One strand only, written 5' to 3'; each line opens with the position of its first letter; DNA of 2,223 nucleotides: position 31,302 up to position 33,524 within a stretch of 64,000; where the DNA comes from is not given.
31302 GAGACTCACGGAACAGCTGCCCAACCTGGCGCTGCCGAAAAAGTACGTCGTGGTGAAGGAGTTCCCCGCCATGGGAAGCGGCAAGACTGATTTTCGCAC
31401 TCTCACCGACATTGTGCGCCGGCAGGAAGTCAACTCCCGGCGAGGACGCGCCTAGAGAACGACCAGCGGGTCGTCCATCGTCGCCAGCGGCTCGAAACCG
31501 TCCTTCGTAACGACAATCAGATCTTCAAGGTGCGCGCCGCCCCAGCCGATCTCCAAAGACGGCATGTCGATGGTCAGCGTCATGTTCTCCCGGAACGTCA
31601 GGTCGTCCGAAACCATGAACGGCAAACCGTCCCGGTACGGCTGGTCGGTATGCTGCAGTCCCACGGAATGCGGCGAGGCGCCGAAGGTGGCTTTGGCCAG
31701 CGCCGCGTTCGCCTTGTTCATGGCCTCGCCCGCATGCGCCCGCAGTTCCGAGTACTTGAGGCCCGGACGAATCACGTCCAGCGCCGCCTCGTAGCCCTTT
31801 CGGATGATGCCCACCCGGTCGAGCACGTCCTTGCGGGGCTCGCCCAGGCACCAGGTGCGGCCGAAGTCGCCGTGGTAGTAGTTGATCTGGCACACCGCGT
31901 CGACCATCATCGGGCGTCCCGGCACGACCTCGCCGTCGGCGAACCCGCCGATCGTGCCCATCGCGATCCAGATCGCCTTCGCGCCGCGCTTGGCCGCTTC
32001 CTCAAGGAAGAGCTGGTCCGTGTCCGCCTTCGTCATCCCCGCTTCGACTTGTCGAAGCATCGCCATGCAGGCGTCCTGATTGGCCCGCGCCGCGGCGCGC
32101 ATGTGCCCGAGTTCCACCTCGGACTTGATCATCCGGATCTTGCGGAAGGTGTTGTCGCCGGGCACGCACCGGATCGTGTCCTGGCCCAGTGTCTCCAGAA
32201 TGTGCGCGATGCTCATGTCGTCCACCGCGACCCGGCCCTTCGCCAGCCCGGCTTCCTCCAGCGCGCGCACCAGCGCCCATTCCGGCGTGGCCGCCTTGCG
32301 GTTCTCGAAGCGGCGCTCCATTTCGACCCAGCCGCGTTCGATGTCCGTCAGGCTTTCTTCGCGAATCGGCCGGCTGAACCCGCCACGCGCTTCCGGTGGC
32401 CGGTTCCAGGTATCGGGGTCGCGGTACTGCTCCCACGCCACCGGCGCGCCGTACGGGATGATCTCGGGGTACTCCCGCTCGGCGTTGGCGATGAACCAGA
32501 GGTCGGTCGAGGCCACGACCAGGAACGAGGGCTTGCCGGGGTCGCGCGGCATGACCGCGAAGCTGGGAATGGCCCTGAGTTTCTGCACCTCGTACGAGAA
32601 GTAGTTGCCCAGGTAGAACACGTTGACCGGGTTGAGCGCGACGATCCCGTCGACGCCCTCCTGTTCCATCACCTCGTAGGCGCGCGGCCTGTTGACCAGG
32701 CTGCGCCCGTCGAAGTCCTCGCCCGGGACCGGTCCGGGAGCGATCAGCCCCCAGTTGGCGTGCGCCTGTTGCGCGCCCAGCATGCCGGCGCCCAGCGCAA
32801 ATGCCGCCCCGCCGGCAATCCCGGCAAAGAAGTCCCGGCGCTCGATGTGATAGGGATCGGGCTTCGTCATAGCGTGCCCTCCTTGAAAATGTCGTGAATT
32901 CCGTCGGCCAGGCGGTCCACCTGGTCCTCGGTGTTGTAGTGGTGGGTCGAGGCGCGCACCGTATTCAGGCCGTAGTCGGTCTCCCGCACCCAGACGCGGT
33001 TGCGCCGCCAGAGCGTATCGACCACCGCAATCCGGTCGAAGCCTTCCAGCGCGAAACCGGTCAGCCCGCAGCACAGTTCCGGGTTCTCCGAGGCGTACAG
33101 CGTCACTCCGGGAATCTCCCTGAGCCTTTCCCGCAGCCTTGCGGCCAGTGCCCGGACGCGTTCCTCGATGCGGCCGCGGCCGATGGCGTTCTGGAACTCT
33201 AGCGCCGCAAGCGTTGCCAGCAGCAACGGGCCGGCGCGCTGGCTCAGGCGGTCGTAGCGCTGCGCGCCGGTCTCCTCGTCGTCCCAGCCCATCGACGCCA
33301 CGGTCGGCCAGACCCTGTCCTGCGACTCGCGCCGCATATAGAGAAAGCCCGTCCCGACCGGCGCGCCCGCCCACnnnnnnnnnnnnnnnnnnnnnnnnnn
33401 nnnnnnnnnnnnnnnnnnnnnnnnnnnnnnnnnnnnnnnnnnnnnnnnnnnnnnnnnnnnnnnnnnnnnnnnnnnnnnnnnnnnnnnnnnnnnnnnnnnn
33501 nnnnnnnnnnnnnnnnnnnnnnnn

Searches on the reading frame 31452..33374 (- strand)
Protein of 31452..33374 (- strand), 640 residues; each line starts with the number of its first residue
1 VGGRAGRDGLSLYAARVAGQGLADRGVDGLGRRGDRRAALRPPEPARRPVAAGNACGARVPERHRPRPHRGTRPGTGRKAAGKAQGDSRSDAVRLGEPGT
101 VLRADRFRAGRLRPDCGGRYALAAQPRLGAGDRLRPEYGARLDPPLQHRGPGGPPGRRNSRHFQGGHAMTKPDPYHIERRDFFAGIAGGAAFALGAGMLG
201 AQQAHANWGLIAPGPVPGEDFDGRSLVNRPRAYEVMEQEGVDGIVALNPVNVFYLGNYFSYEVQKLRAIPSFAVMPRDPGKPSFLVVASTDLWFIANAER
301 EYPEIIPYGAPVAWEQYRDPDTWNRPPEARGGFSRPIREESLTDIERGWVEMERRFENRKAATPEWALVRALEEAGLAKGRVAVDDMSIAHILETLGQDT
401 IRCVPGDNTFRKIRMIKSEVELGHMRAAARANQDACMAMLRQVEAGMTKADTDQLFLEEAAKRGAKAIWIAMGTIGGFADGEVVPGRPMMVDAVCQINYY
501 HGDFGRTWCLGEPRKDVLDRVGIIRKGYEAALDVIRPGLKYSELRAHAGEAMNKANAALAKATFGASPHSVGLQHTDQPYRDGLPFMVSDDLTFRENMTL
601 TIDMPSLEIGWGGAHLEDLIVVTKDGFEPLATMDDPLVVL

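Call 43: search_protein_families(library=pfam, proteins=[window:31452-33374:-], max_evalue=1e-8)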
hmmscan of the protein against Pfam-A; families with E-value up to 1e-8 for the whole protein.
window:31452-33374:- (640 aa): 1 family
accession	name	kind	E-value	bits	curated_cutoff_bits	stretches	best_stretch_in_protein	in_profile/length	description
PF00557.29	Peptidase_M24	-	2.6e-25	89.9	23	1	424-624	2-208/208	Metallopeptidase family M24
